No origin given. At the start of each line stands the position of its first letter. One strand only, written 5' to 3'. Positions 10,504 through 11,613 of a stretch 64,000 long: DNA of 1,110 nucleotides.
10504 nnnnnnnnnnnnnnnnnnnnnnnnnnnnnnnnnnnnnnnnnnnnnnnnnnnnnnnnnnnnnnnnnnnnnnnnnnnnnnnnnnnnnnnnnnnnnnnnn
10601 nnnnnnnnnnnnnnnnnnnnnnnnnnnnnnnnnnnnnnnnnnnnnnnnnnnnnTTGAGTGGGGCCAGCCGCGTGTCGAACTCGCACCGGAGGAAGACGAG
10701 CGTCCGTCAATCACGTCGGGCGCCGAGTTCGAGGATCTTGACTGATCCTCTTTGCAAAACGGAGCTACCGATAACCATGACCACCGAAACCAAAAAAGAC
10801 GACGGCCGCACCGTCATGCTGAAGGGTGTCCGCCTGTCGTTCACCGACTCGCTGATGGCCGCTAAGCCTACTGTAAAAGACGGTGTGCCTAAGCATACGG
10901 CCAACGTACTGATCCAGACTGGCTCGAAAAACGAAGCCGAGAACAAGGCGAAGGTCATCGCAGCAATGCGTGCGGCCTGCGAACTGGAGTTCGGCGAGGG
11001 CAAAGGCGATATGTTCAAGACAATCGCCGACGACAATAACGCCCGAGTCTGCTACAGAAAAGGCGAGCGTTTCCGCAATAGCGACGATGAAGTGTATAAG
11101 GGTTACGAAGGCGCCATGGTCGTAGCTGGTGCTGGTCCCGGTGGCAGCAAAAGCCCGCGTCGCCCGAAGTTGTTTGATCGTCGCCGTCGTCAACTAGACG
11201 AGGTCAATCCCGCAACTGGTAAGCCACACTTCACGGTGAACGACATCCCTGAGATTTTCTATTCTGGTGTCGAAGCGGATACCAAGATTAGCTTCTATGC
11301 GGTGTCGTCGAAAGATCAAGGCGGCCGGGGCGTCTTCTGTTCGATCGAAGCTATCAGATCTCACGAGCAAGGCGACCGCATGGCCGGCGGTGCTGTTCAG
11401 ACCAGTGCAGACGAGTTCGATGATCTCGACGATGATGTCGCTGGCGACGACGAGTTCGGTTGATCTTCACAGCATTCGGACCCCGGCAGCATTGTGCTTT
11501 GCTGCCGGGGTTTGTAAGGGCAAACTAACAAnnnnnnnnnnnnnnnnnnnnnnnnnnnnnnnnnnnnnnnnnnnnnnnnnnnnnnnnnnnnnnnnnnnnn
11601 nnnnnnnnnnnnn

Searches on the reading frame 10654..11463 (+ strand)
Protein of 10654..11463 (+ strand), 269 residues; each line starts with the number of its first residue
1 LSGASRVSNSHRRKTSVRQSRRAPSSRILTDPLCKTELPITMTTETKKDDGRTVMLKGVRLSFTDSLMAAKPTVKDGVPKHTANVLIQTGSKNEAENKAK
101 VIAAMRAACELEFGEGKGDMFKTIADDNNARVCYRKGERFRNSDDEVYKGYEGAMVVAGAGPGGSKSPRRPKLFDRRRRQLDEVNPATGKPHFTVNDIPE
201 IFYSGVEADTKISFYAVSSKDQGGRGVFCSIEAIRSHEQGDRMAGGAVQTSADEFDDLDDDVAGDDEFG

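Call 72: search_protein_families(library=pfam, proteins=[window:10654-11463:+], max_evalue=0.01)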
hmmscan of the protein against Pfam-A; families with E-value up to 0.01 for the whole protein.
window:10654-11463:+ (269 aa): 1 family
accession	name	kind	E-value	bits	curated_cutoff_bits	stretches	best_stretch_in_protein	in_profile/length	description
PF10991.15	Enc34_ssDNA-bd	-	3.7e-15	56.5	26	1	53-260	2-171/176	Enterobacter phage Enc34, ssDNA-binding protein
